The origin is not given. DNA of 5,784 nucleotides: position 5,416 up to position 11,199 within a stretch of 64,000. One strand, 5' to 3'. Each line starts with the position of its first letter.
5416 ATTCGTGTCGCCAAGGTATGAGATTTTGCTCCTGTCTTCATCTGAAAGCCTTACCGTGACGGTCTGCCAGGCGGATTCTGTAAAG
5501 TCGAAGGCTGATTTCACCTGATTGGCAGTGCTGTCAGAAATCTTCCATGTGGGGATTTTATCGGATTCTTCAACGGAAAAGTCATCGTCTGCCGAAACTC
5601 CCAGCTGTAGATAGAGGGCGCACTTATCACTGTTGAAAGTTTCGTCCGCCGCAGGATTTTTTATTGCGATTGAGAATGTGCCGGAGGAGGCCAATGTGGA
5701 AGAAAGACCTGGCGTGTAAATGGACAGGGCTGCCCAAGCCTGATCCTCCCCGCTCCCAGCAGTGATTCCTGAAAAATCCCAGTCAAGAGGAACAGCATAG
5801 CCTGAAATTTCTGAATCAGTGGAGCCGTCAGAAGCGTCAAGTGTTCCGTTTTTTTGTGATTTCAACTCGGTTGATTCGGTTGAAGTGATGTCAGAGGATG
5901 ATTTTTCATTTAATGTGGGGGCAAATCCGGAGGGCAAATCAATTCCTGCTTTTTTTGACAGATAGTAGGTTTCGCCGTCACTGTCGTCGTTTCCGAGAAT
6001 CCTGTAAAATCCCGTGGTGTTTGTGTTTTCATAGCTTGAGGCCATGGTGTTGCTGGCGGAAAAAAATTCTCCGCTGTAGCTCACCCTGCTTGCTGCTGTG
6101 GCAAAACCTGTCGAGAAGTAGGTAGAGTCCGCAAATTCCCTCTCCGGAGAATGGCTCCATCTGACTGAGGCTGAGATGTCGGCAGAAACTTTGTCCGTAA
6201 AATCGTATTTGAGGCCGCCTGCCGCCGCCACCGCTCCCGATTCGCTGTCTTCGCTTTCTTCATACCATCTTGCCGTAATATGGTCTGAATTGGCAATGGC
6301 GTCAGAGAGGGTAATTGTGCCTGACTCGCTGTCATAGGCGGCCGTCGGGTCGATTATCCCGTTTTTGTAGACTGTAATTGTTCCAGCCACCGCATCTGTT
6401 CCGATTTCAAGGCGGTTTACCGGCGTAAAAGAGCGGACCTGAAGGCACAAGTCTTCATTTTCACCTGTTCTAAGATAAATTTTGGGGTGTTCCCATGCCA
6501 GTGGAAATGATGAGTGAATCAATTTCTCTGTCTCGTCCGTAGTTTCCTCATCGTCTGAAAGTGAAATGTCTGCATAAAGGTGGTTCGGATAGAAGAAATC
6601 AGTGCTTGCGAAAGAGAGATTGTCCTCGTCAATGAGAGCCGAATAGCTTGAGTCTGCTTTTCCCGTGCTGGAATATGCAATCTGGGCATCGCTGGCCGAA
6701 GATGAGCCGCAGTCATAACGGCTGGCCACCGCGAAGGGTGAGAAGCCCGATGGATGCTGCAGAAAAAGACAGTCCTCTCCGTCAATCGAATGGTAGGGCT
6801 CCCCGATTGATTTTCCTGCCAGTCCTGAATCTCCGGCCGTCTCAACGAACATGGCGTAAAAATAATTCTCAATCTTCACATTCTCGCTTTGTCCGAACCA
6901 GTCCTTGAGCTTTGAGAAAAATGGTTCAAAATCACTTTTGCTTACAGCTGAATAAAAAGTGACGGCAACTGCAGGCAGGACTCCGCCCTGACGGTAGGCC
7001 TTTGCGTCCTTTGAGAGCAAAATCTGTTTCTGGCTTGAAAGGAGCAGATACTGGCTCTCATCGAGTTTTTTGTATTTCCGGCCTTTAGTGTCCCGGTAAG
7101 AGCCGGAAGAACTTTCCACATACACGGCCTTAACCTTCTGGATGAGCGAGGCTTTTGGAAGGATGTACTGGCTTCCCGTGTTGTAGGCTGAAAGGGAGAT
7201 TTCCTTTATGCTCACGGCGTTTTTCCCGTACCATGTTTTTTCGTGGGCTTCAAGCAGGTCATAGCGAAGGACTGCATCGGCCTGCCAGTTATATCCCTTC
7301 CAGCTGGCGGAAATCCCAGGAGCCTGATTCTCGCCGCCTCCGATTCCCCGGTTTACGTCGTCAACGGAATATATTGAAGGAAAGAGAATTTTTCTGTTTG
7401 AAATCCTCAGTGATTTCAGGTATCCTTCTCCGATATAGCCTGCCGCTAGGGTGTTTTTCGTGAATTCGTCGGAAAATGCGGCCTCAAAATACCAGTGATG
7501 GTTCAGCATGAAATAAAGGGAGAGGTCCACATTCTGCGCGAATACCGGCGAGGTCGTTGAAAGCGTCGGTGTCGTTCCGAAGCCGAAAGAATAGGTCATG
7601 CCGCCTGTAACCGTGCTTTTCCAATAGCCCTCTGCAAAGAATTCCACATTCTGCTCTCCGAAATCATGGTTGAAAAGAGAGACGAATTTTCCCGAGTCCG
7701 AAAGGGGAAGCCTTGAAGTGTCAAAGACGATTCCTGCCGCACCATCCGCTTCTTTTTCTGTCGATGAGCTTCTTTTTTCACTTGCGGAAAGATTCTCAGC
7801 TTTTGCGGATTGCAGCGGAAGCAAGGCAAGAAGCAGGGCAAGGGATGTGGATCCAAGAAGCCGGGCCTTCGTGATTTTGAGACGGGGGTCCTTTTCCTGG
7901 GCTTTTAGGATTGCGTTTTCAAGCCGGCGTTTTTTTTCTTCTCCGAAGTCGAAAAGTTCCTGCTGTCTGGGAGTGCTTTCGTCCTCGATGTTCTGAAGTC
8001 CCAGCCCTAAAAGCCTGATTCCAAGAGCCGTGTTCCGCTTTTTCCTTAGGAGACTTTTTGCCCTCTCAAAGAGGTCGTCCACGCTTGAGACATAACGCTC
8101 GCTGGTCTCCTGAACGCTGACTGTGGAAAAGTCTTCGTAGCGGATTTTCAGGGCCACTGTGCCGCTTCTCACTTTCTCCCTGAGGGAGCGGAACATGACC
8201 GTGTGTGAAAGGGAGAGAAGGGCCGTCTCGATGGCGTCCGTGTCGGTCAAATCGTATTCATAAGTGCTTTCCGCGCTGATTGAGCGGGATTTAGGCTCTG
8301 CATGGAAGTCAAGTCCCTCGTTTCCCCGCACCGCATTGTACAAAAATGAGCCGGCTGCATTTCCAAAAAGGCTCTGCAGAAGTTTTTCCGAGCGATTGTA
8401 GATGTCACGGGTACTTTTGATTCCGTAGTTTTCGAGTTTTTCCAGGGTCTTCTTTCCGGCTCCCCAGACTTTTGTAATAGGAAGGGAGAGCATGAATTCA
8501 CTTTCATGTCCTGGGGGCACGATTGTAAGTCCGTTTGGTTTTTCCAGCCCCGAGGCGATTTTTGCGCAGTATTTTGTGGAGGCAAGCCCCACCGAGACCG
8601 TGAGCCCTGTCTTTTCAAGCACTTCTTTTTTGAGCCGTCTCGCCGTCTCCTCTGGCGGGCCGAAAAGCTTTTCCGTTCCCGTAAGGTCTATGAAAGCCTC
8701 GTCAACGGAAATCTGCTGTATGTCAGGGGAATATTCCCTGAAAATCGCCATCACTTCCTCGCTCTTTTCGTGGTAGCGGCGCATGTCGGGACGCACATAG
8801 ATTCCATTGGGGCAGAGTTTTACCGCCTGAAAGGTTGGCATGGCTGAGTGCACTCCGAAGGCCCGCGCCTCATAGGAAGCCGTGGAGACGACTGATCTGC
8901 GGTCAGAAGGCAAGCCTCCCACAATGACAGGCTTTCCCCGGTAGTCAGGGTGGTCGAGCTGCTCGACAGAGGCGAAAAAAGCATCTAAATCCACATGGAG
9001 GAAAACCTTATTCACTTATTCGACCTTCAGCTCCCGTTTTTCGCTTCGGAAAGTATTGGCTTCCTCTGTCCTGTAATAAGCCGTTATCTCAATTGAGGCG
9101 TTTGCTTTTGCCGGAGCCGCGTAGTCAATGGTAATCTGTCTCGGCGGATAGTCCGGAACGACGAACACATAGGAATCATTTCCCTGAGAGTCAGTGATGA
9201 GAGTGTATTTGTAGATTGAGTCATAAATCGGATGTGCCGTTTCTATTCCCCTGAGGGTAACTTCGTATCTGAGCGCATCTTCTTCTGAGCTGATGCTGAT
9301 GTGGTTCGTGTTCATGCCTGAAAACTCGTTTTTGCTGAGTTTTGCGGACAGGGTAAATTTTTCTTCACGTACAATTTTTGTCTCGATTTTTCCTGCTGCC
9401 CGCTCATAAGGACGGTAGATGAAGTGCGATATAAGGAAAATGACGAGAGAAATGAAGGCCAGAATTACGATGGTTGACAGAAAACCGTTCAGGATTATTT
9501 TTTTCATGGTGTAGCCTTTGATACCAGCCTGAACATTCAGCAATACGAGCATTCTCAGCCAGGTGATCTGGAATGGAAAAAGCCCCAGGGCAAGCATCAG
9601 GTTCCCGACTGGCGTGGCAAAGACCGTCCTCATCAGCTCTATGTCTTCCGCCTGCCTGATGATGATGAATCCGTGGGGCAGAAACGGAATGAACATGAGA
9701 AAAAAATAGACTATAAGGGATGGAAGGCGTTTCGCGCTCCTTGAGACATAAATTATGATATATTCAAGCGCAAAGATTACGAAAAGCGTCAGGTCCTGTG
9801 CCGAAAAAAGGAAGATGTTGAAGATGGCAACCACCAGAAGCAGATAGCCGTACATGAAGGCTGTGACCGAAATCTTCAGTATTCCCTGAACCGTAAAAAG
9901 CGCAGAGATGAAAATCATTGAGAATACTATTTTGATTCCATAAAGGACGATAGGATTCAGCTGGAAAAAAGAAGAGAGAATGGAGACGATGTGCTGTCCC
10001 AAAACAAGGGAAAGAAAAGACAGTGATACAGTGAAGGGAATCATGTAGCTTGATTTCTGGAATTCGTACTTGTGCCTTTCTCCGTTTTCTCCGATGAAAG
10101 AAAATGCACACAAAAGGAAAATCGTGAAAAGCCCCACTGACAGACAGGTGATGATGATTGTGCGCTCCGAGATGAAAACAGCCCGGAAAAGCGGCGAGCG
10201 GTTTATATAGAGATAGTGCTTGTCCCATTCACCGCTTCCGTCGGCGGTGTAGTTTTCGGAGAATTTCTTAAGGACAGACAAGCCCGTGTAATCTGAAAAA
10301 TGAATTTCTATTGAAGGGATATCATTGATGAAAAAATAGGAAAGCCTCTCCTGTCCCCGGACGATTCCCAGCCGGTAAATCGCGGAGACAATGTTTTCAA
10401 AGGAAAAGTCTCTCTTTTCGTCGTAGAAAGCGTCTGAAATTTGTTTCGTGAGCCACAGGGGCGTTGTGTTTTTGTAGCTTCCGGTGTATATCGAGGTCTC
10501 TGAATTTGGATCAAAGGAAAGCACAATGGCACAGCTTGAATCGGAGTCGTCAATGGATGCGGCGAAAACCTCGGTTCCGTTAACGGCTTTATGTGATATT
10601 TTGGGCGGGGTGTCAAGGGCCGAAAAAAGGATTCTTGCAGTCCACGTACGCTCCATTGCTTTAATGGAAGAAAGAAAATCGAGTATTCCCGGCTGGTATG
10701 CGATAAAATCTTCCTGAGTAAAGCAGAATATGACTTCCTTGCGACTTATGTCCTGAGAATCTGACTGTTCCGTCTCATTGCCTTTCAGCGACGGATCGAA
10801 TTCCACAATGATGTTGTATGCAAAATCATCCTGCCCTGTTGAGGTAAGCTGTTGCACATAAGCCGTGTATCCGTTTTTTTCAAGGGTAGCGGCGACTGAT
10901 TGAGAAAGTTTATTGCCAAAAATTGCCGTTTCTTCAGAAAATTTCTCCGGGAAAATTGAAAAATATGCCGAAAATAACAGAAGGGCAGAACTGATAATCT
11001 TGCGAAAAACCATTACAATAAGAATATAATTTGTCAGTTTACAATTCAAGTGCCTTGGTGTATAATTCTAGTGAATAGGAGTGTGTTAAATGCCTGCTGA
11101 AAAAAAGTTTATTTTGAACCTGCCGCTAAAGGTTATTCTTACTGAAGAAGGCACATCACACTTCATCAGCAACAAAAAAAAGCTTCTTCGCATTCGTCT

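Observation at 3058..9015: Complete DinB fused in frame, without a stop codon, to a signal peptide and a ~1580-aa beta-barrel-type envelope protein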

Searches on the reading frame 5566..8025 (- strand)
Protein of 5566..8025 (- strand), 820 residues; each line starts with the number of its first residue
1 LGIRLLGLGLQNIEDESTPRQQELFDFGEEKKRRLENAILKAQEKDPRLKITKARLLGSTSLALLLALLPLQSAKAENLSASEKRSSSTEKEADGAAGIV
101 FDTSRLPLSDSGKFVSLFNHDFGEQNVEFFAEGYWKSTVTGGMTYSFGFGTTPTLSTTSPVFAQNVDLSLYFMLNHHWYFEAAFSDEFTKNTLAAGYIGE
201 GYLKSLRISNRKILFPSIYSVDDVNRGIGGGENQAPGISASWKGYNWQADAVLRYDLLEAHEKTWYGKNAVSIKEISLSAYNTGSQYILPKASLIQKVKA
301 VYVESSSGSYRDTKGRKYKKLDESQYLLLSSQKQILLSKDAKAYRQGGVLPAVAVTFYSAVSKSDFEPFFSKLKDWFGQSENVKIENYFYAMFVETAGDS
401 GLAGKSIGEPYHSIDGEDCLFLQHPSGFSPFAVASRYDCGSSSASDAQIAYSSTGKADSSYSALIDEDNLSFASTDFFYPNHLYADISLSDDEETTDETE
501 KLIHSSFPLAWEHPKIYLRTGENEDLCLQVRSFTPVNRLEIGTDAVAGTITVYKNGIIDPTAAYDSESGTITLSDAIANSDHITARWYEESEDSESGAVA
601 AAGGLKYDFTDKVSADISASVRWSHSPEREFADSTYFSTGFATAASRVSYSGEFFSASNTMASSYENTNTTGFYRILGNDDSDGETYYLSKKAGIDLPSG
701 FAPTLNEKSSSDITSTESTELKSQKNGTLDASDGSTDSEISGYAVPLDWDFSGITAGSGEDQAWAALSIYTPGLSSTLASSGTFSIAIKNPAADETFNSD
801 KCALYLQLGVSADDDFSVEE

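Call 20: find_related_loci(query=A2, collection=genome_contigs, flank=6000)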
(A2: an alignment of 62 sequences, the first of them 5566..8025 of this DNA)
Query A2 (820 aa) in genome_contigs; peptide patterns used: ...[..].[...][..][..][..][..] (x = any residue, [..] = any of these).
77 stretches matched a pattern; 46 encode a relative of the query (tblastn E <= 1e-3); 46 distinct loci.
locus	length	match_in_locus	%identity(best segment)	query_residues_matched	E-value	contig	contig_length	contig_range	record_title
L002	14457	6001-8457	81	1-820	0e+0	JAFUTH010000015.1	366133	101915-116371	MAG: Treponema sp. isolate RGIG4806 Roe_deer_Reticulum-5__c1207, whole genome shotgun sequence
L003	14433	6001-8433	73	1-820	0e+0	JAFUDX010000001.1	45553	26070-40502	MAG: Treponema sp. isolate RGIG4406 Roe_deer_Omasum-2__c148, whole genome shotgun sequence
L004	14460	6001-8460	73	1-820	0e+0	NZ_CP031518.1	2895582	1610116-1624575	Treponema ruminis strain RU1 chromosome, complete genome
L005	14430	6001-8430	72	1-820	0e+0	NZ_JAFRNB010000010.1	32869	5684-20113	MAG: Treponema sp. isolate RGIG2619 Goat_Omasum-1__c29840, whole genome shotgun sequence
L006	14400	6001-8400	72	1-820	0e+0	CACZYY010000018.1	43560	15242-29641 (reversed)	MAG: uncultured Spirochaetaceae bacterium isolate RUG13083 genome assembly, contig: RUG13083_asm_18, whole genome shotgu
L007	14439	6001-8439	71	1-820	0e+0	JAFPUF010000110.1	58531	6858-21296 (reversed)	MAG: Treponema sp. isolate RGIG1479 Goat_Abomasum-1__c665747, whole genome shotgun sequence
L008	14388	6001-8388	69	1-820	0e+0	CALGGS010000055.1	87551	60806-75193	MAG TPA_asm: uncultured Treponema sp. isolate ERR1278104_bin.132_CONCOCT_v1.1_MAG genome assembly, contig: ERZ842392.85,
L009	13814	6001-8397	71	1-820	0e+0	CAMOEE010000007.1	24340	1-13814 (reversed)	MAG: uncultured Treponema sp. isolate SRR873608_bin.168_metaWRAP_v1.3_MAG genome assembly, contig: NODE_5536_length_2434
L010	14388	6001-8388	70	2-820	0e+0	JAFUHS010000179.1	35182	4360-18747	MAG: Treponema sp. isolate RGIG4505 Roe_deer_Omasum.Co__c866268, whole genome shotgun sequence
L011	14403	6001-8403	64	1-820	0e+0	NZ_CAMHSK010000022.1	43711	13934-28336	MAG: uncultured Treponema sp. isolate SRR11784291_bin.56_metaWRAP_v1.3_MAG ERZ12202683.646, whole genome shotgun sequenc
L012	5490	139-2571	65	2-820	0e+0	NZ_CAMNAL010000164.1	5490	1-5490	MAG: uncultured Treponema sp. isolate SRR873597_bin.163_metaWRAP_v1.3_MAG NODE.44812_length_5490_cov_6_083717, whole gen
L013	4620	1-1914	74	164-820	0e+0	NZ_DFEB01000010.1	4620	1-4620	MAG: Treponema sp. UBA3813 UBA3813_contig_133475, whole genome shotgun sequence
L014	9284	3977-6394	47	2-820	0e+0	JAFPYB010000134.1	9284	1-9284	MAG: Treponema sp. isolate RGIG1579 Goat_Abomasum.Co__c1436959, whole genome shotgun sequence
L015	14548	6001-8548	48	1-820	0e+0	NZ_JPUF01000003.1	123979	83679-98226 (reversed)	Treponema zioleckii strain kT3 contig00003, whole genome shotgun sequence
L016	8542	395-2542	50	89-817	0e+0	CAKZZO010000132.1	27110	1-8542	MAG TPA_asm: uncultured Treponema sp. isolate ERR1278105_bin.188_CONCOCT_v1.1_MAG genome assembly, contig: ERZ842401.210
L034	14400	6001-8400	40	2-819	3e-171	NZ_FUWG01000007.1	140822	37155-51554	Treponema porcinum strain ATCC BAA-908, whole genome shotgun sequence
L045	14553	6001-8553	42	2-820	0e+0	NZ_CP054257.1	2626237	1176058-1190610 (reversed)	Treponema parvum strain ATCC 700773 chromosome, complete genome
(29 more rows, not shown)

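Call 40: predict_structure(alignment_id=A2)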
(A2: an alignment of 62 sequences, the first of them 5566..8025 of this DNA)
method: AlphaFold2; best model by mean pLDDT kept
length: 820 residues; sequences in the alignment: 62
mean_pLDDT: 78.4   pTM: 0.49
mean pLDDT of the five models: 78.4, 78.5, 77.1, 75.8, 75.4
residues with pLDDT >= 90: 280; 70-90: 335; 50-70: 120; < 50: 85
segments of 3 or more residues with pLDDT < 50: 1-15, 17-27, 69-102, 397-410, 678-681
pLDDT, mean of each block of 10 residues (from residue 1): 42 45 50 73 73 65 55 36 30 33 51 79 89 79 64 67 81 93 86 93 94 92 84 90 96 91 77 88 93 95 95 92 92 92 89 93 88 89 79 54 38 82 89 92 82 89 77 57 88 85 93 86 81 76 86 87 87 83 88 83 97 96 84 75 95 92 88 61 68 84 73 67 91 85 86 88 89 70 73 69 72 53
secondary structure, 60 per line:
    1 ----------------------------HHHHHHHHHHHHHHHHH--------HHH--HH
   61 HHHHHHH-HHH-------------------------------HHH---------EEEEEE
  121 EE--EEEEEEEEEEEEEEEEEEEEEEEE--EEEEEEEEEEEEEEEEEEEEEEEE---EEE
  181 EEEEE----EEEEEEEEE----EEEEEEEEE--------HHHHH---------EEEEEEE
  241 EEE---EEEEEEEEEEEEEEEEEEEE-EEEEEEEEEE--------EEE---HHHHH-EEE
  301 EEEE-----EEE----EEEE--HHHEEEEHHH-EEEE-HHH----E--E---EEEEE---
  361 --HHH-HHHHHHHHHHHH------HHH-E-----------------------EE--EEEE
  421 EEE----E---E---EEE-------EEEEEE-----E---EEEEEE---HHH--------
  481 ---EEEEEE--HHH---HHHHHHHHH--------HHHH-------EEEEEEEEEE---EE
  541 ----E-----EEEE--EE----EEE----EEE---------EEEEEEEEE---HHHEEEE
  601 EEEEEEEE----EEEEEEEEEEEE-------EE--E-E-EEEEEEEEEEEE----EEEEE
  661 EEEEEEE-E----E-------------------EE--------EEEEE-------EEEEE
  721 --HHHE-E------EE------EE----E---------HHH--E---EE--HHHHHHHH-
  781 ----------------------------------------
elements in order (helices of 4 or more, strands of 3 or more residues): H29-45 H59-67 E115-122 E125-148 E151-174 E178-185 E190-198 E203-211 H220-224 E234-243 E247-266 E268-277 E286-288 H292-296 E298-304 E310-312 E317-320 E326-329 E334-337 E353-357 H367-378 E417-423 E436-438 E446-451 E461-466 E484-489 H498-506 H515-518 E526-535 E551-554 E563-565 E570-572 E582-590 E597-608 E613-624 E640-651 E656-667 E704-708 E716-720 H772-779

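Call 43: fold_search(model_id=the predicted structure, library=pdb)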
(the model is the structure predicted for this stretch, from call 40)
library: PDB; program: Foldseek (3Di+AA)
matches with E <= 10: 507; with E <= 0.001: 4
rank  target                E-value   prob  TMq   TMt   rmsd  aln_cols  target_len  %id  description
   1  8gl6_A                4.2e-15  1.00  0.24  0.11  18.8       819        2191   10  The Type 9 Secretion System in vitro assembled, RemA-CTD substrate bound complex (released 2024-01-31)
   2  8gl8_A                1.5e-14  1.00  0.23  0.10  18.4       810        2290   11  The Type 9 Secretion System Extended Translocon - SprA-PorV-PPI-RemZ-SkpA-SprE complex (released 2024-01-31)
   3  6h3i_A                4.2e-11  1.00  0.24  0.11  19.0       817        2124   10  Structural snapshots of the Type 9 protein translocon (released 2018-11-07)
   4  6h3j_A                3.9e-04  0.96  0.16  0.08  21.2       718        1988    9  Structural snapshots of the Type 9 protein translocon Plug-complex (released 2018-11-07)
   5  6u33                  3.3e-03  0.08  0.05  0.10  35.5       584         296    6  Structure-based discovery of a novel small-molecule inhibitor of methicillin-resistant S. aureus (released 2020-03-25)
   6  6z34                  3.9e-03  0.33  0.08  0.16  37.0       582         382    8  CymD monoaromatic hydrocarbon channel (released 2020-11-04)
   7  4q7g                  7.2e-03  0.08  0.05  0.10  34.8       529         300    7  1.7 Angstrom Crystal Structure of leukotoxin LukD from Staphylococcus aureus. (released 2014-05-07)
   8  6u2s                  8.9e-03  0.07  0.05  0.10  33.6       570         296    5  Structure-based discovery of a novel small-molecule inhibitor of methicillin-resistant S. aureus (released 2020-03-25)
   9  5k59_B                2.0e-02  0.04  0.04  0.08  37.3       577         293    7  Crystal structure of LukGH from Staphylococcus aureus in complex with a neutralising antibody (released 2016-08-10)
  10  9rqi_A                3.6e-02  0.06  0.07  0.09  35.1       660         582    7  Cryo-EM structure of Shigella flexneri LptDE bound by phage RBP reveals N-terminal strand insertion into lateral gate (released 2025-12-10)
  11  2lkf                  4.0e-02  0.04  0.04  0.10  34.9       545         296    5  LEUKOCIDIN F (HLGB) FROM STAPHYLOCOCCUS AUREUS (released 1999-07-28)
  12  6r2q_B                4.7e-02  0.05  0.07  0.08  41.4       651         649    9  Structure of the Mtr complex (released 2020-04-22)
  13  4idj_A                5.5e-02  0.04  0.05  0.09  34.5       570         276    6  S.Aureus a-hemolysin monomer in complex with Fab (released 2013-06-26)
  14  2r4o_A                6.1e-02  0.07  0.07  0.11  38.4       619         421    7  Crystal structure of the long-chain fatty acid transporter FadL mutant delta NPA (released 2008-09-16)
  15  8a8c_A                6.1e-02  0.07  0.08  0.09  35.1       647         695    8  T5 phage receptor-binding protein pb5 bound to ferrichrome transporter FhuA (released 2022-10-05)
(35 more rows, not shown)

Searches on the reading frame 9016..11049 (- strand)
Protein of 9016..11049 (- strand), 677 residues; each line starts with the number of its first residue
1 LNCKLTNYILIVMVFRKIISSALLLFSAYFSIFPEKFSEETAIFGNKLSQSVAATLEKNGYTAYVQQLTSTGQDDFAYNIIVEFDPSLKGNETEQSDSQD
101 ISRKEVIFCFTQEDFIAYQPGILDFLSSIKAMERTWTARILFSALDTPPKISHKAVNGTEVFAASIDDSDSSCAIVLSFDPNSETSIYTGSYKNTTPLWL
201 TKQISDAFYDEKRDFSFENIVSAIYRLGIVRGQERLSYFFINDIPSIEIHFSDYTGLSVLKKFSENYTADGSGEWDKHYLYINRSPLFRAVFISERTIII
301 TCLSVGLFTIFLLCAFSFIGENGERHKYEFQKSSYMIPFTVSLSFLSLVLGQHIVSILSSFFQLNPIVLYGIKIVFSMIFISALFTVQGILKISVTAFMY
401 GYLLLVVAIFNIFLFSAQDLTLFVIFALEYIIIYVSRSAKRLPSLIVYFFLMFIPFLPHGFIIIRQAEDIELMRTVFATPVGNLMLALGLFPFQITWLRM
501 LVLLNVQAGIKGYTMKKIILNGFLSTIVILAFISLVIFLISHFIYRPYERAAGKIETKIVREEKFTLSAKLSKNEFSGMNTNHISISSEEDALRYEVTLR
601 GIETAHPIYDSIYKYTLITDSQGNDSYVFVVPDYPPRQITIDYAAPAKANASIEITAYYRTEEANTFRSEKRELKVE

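Call 28: search_protein_families(library=pfam, proteins=[window:9016-11049:-], max_evalue=0.001)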
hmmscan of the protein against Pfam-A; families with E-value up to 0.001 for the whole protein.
window:9016-11049:- (677 aa): 0 families

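Call 54: search_solved_structures(query=window:9019-11049:-, max_evalue=1)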
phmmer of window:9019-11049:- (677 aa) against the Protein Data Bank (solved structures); distinct sequences matched with E-value up to 1: 0.

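Call 55: search_protein_families(library=ncbifam, proteins=[window:9019-11049:-], max_evalue=1)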
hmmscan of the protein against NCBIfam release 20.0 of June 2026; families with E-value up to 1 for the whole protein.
window:9019-11049:- (677 aa): 0 families
